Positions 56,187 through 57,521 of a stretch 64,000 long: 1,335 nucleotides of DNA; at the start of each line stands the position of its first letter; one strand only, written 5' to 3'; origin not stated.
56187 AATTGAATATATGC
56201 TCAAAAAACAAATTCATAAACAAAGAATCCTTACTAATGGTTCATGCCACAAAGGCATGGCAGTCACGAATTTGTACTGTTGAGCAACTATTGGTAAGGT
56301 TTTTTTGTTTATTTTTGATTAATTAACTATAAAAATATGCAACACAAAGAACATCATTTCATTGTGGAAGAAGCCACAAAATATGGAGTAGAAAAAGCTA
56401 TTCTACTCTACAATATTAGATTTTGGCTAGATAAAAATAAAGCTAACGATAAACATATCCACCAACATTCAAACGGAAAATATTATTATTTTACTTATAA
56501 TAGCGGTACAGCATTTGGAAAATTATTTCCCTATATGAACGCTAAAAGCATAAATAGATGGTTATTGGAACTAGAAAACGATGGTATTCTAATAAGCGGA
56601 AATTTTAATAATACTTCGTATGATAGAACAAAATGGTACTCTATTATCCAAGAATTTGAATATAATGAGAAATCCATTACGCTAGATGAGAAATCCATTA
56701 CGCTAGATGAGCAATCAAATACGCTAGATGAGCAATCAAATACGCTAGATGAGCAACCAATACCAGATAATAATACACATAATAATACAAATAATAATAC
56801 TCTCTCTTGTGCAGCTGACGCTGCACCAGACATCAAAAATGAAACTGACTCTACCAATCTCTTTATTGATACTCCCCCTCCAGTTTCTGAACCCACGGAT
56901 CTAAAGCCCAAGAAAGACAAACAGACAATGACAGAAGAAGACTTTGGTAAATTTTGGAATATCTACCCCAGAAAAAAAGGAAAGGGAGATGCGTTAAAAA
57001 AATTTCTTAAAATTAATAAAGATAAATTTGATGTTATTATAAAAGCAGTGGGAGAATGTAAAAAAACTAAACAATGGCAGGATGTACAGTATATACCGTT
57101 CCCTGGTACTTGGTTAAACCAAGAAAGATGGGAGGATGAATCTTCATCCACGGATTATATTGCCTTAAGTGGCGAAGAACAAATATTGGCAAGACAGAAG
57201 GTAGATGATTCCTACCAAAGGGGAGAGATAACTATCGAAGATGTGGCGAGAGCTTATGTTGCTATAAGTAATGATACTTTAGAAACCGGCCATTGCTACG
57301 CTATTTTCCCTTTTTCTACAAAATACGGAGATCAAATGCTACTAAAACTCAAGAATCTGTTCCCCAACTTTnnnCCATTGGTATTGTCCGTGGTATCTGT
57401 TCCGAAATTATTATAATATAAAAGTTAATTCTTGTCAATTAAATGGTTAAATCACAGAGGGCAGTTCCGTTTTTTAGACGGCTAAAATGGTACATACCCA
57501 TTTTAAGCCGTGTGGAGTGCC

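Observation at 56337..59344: Lambda-O-like origin: four 21-bp iterons plus an AT-rich tract inside an initiator gene, followed by a Prim-Pol/DnaB helicase fusion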

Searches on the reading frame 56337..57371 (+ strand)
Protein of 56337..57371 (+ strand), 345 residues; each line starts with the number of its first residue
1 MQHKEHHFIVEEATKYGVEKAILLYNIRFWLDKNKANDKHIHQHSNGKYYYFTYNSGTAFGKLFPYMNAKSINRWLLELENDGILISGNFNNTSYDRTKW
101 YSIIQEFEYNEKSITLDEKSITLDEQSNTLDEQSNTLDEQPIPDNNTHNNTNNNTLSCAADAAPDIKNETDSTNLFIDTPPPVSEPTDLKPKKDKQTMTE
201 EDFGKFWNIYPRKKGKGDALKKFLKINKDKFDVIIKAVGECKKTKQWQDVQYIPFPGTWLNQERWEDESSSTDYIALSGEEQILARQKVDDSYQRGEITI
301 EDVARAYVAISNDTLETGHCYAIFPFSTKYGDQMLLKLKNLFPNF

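Call 4: search_protein_families(library=pfam, proteins=[window:56337-57371:+], max_evalue=0.1)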
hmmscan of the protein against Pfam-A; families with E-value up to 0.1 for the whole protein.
window:56337-57371:+ (345 aa): 0 families

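Call 7: search_protein_families(library=phrogs, proteins=[window:56337-57371:+], max_evalue=0.01)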
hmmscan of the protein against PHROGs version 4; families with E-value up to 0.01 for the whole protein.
window:56337-57371:+ (345 aa): 10 families
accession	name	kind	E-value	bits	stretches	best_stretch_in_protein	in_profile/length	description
phrog_270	-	DNA, RNA and nucleotide metabolism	1.6e-29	104.5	1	48-273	61-254/383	replication initiation protein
phrog_11233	-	DNA, RNA and nucleotide metabolism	5.7e-21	76.2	1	6-155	4-147/297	replication initiation protein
phrog_9474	-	DNA, RNA and nucleotide metabolism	2.1e-18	67.9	1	127-271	135-251/288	replication initiation protein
phrog_9327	-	DNA, RNA and nucleotide metabolism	3e-16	60.8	1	132-272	127-245/276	primosomal protein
phrog_6493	-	DNA, RNA and nucleotide metabolism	1.2e-11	45.4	1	15-162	21-154/261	DnaD-like helicase loader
phrog_16304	-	unknown function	6.1e-08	33.9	1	161-269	105-225/244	-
phrog_35156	-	unknown function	1.3e-06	29.4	1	202-266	86-150/154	-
phrog_678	-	DNA, RNA and nucleotide metabolism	1.3e-06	29.2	1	30-181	80-196/346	replication initiation O-like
phrog_428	-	DNA, RNA and nucleotide metabolism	2.2e-06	28.1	1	15-173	106-231/455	replication initiation protein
phrog_10293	-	unknown function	4.2e-06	27.6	1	199-269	13-85/185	-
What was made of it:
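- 56337..57374 (+): Replication initiator gene (345 aa). N-terminal winged-helix domain aa 1-112; disordered linker aa ~113-190; helical domain aa ~195-265; C-terminal helices aa 279-341. phrog_270 'replication initiation protein' E 1.6e-29, phrog_11233 E 5.7e-21, phrog_678 'O-like' E 1.3e-6 (call 7).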

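Call 12: search_protein_families(library=ncbifam, proteins=[window:56337-57371:+], max_evalue=0.01)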
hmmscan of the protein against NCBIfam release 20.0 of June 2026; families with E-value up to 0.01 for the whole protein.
window:56337-57371:+ (345 aa): 0 families

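Call 13: find_homologous_proteins(query=window:56337-57371:+, max_evalue=0.001)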
Query window:56337-57371:+ (345 aa): 185 proteins with E <= 0.001 among 1988 candidates; the best 120 are listed.
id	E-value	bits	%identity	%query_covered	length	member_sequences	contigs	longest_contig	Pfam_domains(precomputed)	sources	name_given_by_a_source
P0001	1.6e-227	772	98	100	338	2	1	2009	-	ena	-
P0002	1.2e-82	296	44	100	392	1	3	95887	-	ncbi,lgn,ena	-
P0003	5.3e-73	264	50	78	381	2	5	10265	-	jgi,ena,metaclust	metaclust:\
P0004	3.5e-51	192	41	79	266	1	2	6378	-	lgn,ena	-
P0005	6.3e-43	165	54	41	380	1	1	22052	-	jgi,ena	-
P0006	4.6e-42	162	46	52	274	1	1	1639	-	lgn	-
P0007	1.2e-40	158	55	42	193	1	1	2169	-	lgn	-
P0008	4.0e-40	156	55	43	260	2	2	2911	-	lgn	-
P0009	3.0e-39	153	56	43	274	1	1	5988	-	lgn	-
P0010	6.4e-39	152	38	77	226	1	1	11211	-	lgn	-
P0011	7.0e-38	149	55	42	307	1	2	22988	-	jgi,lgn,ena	jgi:DNA-binding HxlR family transcriptional regulator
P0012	8.9e-38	148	45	51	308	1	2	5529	-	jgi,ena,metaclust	metaclust:\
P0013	1.6e-37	147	53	42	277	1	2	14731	-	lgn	-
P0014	3.1e-37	146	55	42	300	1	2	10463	-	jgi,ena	jgi:hypothetical protein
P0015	5.1e-37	146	55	41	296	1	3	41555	-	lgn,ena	-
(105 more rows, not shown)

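Call 15: find_related_loci(query=A1, collection=viral_contigs, flank=4000)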
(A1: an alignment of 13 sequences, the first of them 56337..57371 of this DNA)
Query A1 (345 aa) in viral_contigs; peptide patterns used: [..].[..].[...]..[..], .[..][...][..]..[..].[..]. (x = any residue, [..] = any of these).
560 stretches matched a pattern; 528 encode a relative of the query (tblastn E <= 1e-3); the best 80 are kept; 80 distinct loci.
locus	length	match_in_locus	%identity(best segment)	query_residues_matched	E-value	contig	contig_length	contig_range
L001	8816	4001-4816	39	2-272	5e-46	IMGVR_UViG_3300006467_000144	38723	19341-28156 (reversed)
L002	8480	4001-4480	51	1-152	6e-43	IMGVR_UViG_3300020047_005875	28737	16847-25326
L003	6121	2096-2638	47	4-185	1e-42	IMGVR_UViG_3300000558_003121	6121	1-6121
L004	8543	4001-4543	47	4-185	1e-42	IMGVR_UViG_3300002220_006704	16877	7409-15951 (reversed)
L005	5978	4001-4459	50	1-152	1e-41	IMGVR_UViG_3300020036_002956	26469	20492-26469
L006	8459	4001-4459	50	1-152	1e-41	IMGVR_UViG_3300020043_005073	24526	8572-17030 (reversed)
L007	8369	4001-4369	53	4-145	1e-38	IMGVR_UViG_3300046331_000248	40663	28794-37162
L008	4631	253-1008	34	5-297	2e-38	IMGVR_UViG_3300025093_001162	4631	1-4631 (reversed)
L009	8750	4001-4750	36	6-268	4e-38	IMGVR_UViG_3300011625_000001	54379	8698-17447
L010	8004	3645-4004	57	4-126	2e-37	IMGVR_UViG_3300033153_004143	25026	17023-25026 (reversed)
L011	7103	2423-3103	34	6-268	2e-37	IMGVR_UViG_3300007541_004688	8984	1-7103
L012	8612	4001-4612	34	6-272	4e-36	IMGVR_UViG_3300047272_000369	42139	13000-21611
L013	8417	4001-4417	49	5-154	2e-35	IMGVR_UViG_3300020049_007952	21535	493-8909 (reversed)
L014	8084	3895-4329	48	1-155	2e-35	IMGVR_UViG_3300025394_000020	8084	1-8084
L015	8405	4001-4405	47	6-159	2e-35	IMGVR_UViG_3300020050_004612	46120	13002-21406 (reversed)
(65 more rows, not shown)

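Call 16: find_encoding_contigs(protein=P0002, flank=6000, max_places=3)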
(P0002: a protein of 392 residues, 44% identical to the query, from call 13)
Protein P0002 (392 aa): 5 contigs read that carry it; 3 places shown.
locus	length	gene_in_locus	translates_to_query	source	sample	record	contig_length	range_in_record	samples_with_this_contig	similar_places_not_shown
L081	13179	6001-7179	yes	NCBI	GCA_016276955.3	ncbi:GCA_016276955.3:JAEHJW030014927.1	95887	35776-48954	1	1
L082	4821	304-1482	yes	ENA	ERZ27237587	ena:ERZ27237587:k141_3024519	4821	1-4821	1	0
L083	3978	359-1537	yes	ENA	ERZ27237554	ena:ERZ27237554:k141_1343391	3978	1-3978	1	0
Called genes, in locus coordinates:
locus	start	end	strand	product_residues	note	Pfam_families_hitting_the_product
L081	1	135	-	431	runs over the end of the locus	PF00270:DEAD, PF04851:ResIII, PF18766:SWI2_SNF2 (weak), PF00271:Helicase_C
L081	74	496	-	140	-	-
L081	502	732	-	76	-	PF13411:MerR_1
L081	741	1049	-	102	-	-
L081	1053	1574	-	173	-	PF20194:DUF6557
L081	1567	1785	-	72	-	-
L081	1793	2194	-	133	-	PF13328:HD_4 (weak)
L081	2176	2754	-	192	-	-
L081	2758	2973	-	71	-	-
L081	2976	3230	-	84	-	-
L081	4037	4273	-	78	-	-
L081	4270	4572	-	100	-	-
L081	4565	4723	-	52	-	-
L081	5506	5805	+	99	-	-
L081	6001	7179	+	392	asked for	-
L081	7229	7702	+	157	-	PF08241:Methyltransf_11 (faint)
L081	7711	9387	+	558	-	PF09250:Prim-Pol, PF08708:PriCT_1 (weak), PF03796:DnaB_C, PF13481:AAA_25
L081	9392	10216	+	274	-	PF01555:N6_N4_Mtase, PF13649:Methyltransf_25 (weak)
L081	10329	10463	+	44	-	-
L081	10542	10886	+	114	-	-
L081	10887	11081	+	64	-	-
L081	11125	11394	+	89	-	-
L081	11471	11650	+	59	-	-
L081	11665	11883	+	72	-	-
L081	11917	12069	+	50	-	-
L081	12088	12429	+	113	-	-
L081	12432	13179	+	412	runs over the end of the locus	-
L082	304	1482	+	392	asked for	-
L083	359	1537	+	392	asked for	-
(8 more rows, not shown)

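Call 21: search_dna_similar(query=window:56337-57371:+, collection=phages, mode=protein, max_rows=40, max_evalue=0.00001)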
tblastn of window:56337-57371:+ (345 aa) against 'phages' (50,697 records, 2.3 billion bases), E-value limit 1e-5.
Records with a match: 163; places in all: 165; records where one place covers at least 80% of the query: 0.
Best place of each record, by identity: <60% 163.
By first word of the organism name: Staphylococcus 32; Pseudomonas 28; Bacteroides 16; Xanthomonas 12; Bacillus 10; Vibrio 9; Arthrobacter 9; Bacteriophage 7; Lactobacillus 7; Gordonia 6; and 16 more.
By host as written in the record: - 28; Pseudomonas aeruginosa 14; Staphylococcus aureus 14; Xanthomonas albilineans CFBP2523 6; Flavobacterium sp. BAL314 5; Arthrobacter globiformis B-2979 5; Bacteroides fragilis 4; Lactobacillus delbrueckii 4; and 59 more.
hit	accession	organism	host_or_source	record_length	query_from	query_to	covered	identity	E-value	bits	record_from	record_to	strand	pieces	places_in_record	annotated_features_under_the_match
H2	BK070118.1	Bacteriophage sp.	Helicobacter equorum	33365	6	272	77%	31.6%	3e-18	92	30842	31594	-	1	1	hypothetical protein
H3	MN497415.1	Vibrio phage vB_VhaM_VH-8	Vibrio harveyi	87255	6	268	76%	31.9%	5e-26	114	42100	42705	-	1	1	hypothetical protein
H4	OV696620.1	Psychrobacter phage D'Alembert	French washed-rind cheese surface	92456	6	268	76%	31.6%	6e-26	114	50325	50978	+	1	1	Replication initialization protein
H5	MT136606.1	Bacillus phage vB_BceS_KLEB30-3S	Bacillus cereus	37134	13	265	73%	26.1%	1e-9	66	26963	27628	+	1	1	hypothetical protein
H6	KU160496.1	Bacillus phage vB_BhaS-171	Bacillus halmapalus DSM 29712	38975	13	267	74%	25.9%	3e-9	64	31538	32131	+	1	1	hypothetical protein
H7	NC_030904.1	Bacillus phage vB_BhaS-171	Bacillus halmapalus DSM 29712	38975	13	267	74%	25.9%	3e-9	64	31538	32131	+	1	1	DnaD-like helicase loader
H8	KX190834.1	Bacillus phage BMBtpLA3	Bacillus thuringiensis BGSC 4AE1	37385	13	265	73%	25.1%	2e-11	71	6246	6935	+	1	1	replication initiation protein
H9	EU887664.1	Bacillus phage TP21-L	-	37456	13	265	73%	25.1%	2e-11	71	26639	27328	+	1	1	gp32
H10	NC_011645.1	Bacillus phage TP21-L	-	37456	13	265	73%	25.1%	2e-11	71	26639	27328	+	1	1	DnaD-like helicase loader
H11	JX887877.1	Bacillus phage vB_BtS_BMBtp2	Bacillus thuringiensis subsp. ...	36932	13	265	73%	25.1%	2e-10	68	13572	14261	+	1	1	hypothetical protein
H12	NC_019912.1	Bacillus phage vB_BtS_BMBtp2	Bacillus thuringiensis subsp. ...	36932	13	265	73%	25.1%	2e-10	68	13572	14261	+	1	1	DnaD-like helicase loader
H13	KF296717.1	Bacillus phage proCM3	Bacillus thuringiensis strain YM-03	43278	13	265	73%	25.1%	2e-10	68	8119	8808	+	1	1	hypothetical protein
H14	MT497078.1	Flavobacterium phage vB_FspP_elemoE_10-3D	Flavobacterium sp. BAL314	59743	6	144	40%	45.3%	1e-25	114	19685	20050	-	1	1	replication protein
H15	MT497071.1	Flavobacterium phage vB_FspP_elemoF_6-3D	Flavobacterium sp. BAL314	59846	6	144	40%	45.3%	1e-25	114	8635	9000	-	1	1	replication protein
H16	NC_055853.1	Flavobacterium phage vB_FspP_elemoF_6-3D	Flavobacterium sp. BAL314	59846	6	144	40%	45.3%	1e-25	114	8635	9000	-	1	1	replication initiation protein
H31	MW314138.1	Bacteroides phage vB_BfraS_NCTC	Bacteroides fragilis NCTC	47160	6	144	40%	36.8%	6e-17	88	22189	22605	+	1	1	DNA replication protein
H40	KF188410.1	Lactobacillus phage phiLdb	Lactobacillus delbrueckii ATCC 11842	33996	6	138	39%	36.1%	2e-17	89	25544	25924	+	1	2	putative DNA replication protein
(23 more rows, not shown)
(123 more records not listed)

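Call 23: search_solved_structures(query=window:56337-57371:+, max_evalue=10, show_alignments=2)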
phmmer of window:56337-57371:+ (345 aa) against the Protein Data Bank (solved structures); distinct sequences matched with E-value up to 10: 3.
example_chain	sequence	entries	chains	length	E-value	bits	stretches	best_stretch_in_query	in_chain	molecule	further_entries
6tz8_A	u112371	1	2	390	0.75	11.9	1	33-60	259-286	Serine/threonine-protein phosphatase 2B catalytic subunit A1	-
8ga6_A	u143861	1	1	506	0.91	11.6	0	292-314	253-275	THR6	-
1yez_A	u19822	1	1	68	1.7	10.7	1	297-345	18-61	MM1357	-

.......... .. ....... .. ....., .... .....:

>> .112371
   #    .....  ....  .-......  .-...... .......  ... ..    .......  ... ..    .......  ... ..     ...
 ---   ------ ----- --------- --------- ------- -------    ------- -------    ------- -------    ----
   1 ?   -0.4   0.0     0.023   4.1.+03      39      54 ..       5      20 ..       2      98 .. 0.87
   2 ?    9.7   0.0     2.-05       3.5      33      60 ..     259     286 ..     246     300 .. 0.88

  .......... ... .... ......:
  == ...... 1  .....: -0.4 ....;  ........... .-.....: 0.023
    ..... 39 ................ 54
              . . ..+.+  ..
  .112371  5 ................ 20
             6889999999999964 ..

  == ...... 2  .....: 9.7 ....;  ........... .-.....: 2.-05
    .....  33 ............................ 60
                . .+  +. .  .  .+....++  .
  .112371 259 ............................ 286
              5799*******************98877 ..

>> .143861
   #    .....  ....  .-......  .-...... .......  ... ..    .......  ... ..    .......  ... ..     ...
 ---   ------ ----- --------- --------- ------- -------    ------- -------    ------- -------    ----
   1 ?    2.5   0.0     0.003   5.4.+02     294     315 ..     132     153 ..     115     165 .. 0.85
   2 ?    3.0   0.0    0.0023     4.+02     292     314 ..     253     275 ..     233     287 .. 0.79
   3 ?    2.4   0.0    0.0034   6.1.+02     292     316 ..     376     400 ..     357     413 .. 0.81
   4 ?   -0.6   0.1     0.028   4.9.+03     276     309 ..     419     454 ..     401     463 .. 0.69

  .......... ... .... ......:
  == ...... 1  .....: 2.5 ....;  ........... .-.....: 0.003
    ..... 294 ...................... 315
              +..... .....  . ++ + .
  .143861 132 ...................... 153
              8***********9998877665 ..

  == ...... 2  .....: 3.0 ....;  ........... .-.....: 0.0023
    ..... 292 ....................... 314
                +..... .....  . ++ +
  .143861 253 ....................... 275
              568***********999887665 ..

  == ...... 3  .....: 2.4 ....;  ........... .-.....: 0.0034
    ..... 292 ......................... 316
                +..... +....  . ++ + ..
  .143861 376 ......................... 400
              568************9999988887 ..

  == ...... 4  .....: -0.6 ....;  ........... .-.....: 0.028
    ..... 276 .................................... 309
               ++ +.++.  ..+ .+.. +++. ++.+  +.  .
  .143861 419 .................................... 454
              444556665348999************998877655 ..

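Call 28: find_encoding_contigs(protein=P0001, flank=6000, max_places=4)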
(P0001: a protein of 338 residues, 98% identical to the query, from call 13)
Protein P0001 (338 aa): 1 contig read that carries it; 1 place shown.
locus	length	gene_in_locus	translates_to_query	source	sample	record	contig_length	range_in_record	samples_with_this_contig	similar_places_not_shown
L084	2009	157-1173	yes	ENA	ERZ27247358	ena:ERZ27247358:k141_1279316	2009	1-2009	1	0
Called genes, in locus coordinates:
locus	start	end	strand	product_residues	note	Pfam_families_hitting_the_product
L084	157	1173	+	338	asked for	-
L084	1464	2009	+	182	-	?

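Call 31: predict_structure(alignment_id=A2)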
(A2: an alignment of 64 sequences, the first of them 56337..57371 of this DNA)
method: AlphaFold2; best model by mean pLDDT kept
length: 345 residues; sequences in the alignment: 64
mean_pLDDT: 77.3   pTM: 0.42
mean pLDDT of the five models: 77.3, 76.2, 75.8, 75.6, 75.4
residues with pLDDT >= 90: 178; 70-90: 43; 50-70: 52; < 50: 72
segments of 3 or more residues with pLDDT < 50: 118-140, 142-165, 167-174, 176-178, 269-273, 318-321
pLDDT, mean of each block of 10 residues (from residue 1): 82 98 97 96 96 92 95 98 97 92 96 58 44 42 43 40 42 49 56 83 98 97 95 95 93 96 68 60 89 91 85 58 51 65 57
secondary structure, 60 per line:
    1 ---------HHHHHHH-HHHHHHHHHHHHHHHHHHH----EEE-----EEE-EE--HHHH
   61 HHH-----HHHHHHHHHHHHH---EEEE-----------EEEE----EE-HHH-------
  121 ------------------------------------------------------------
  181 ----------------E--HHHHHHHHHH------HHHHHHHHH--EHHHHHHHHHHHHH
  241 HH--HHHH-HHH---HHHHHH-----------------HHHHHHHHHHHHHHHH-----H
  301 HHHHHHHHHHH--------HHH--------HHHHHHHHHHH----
elements in order: H10-16 H18-36 E41-43 E49-51 H57-63 H69-81 E85-88 E100-103 H200-209 H216-224 H228-242 H245-248 H256-261 H279-294 H300-311 H331-341
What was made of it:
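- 56337..57374 (+): AF2 pLDDT is above 92 for aa 1-110, about 42 for aa 120-180 and above 93 for aa 200-260 (call 31).
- The AF2 model shows a confident N-domain (aa 1-112), a disordered linker (pLDDT about 42 over aa 120-180, rising towards aa 190) that holds the iterons (aa 111-142) and the A/T tract, and a confident helical C-domain (call 31). The encoded segment is predicted to be disordered (call 31).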

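Call 34: fold_search(model_id=the predicted structure, library=pdb)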
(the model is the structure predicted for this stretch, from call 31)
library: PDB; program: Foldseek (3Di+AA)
matches with E <= 10: 816; with E <= 0.001: 0
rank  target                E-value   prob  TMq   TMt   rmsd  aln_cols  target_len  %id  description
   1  4pql_A                3.7e-02  0.99  0.20  0.46   9.2       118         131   15  N-Terminal domain of DNA binding protein (released 2014-06-11)
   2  5kbj_H                5.3e-02  0.99  0.20  0.48   5.2       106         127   15  Structure of Rep-DNA complex (released 2016-06-29)
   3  4i7h_A                6.3e-02  0.82  0.14  0.30  11.4       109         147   16  Structural basis for peroxide sensing and gene regulation by PerR from Streptococcus pyogenes (released 2013-05-08)
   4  4lmy_B                8.4e-02  0.82  0.13  0.27   9.3        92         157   17  Structure of GAS PerR-Zn-Zn (released 2014-04-02)
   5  4pt7_B                9.4e-02  0.98  0.21  0.48   4.8       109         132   12  Structure of initiator (released 2014-06-25)
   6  4lmy_A                1.1e-01  0.97  0.13  0.27   2.8        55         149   20  Structure of GAS PerR-Zn-Zn (released 2014-04-02)
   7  9ff4_A                1.1e-01  0.66  0.13  0.24  13.7       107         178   19  The structure of G.kaustophilus T-1 ScoC-17bp dsDNA complex (released 2025-06-04)
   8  9ff3                  1.4e-01  0.57  0.13  0.24  14.3       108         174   19  The structure of delta-ScoC, a global regulator protein from Geobacillus kaustophilus T-1 (released 2025-06-04)
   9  5yhx_A                1.7e-01  0.97  0.13  0.30   5.0        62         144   13  Structure of Lactococcus lactis ZitR, wild type (released 2017-12-06)
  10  6dk4_A                1.8e-01  0.75  0.15  0.32   6.1       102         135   14  Crystal structure of Campylobacter jejuni peroxide stress regulator (released 2018-06-13)
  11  4i7h_B                1.8e-01  0.57  0.14  0.29  11.5       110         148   16  Structural basis for peroxide sensing and gene regulation by PerR from Streptococcus pyogenes (released 2013-05-08)
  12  1ucr_B                1.9e-01  0.80  0.12  0.48   8.4        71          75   24  Three-dimensional crystal structure of dissimilatory sulfite reductase D (DsrD) (released 2003-10-14)
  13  4ejo_A                2.0e-01  0.72  0.14  0.39   9.0        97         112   18  Crystal structure of padr family transcriptional regulator from Eggerthella lenta DSM 2243 (released 2012-04-25)
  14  2hzt_C                2.5e-01  0.96  0.12  0.40   1.9        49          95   22  Crystal Structure of a putative HTH-type transcriptional regulator ytcD (released 2006-08-29)
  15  1ucr_A                2.8e-01  0.94  0.12  0.50   2.5        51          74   24  Three-dimensional crystal structure of dissimilatory sulfite reductase D (DsrD) (released 2003-10-14)
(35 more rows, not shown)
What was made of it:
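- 56337..57374 (+): Best Foldseek PDB matches are the RepA_N initiator N-domains 4pql, 5kbj and 4pt7 (call 34).
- On RepA_N initiators (Pfam PF06970; pSK41 Rep): The top Foldseek hits are 4pql_A, 5kbj_H and 4pt7_B (probability 0.98-0.99, E 0.04-0.09, TM 0.46-0.48) (call 34).
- Closest known: pSK41 Rep / RepA_N-family plasmid initiators. Same: The best Foldseek PDB hits of the N-domain are RepA_N structures (call 34).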

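Call 40: search_solved_structures(query=A2, max_evalue=10, show_alignments=0)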
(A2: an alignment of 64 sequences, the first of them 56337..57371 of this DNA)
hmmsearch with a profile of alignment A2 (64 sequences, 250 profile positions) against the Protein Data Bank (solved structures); distinct sequences matched with E-value up to 10: 3.
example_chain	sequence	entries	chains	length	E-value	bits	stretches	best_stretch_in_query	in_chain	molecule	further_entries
1ucr_A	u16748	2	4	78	0.022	18.1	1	55-82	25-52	Protein dsvD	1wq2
2hzt_A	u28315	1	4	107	0.78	13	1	56-90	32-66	Putative HTH-type transcriptional regulator ytcD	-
4ilo_A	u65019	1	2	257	2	11.6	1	107-209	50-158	CT398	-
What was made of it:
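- On RepA_N initiators (Pfam PF06970; pSK41 Rep): The profile search against PDB sequences does not recover 4pql/4pt7/5kbj (call 40).
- Tried and rejected: PDB sequence searches with the single protein and with the family profile (calls 23, 40).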

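Call 72: search_protein_families(library=pfam, alignment_id=A2, max_evalue=1)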
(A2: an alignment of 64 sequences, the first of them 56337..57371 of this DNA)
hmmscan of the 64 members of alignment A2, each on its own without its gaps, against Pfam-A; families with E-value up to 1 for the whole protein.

A. member 1, window:56337-57371:+ (345 aa): 0 families

B. families by the number of members that match (of 64 scanned): 44 families (the first 25 are shown)
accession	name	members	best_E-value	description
PF09079.17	Cdc6_C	7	0.0042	CDC6, C terminal winged helix domain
PF13730.12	HTH_36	7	0.0086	Helix-turn-helix domain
PF03551.20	PadR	6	5.1e-05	Transcriptional regulator PadR-like family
PF01638.23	HxlR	5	0.017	HxlR-like helix-turn-helix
PF01739.24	CheR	5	0.064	CheR methyltransferase, SAM binding domain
PF02845.22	CUE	2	0.0042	CUE domain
PF18714.6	PI-TkoII_IV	2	0.041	DNA polymerase II intein Domain IV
PF07106.19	TBPIP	2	0.043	TBPIP/Hop2 winged helix domain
PF12840.13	HTH_20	2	0.078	Helix-turn-helix domain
PF00440.29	TetR_N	2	0.18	Bacterial regulatory proteins, tetR family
PF07013.16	DUF1314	2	0.18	Protein of unknown function (DUF1314)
PF10602.15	RPN7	1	0.0036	26S proteasome subunit RPN7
PF19888.4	DUF6361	1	0.0072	Family of unknown function (DUF6361)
PF25721.1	T4_Y03C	1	0.025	Phage T4 Y03C protein family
PF21120.3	MCM_WH_arc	1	0.037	Archaeal MCM, winged-helix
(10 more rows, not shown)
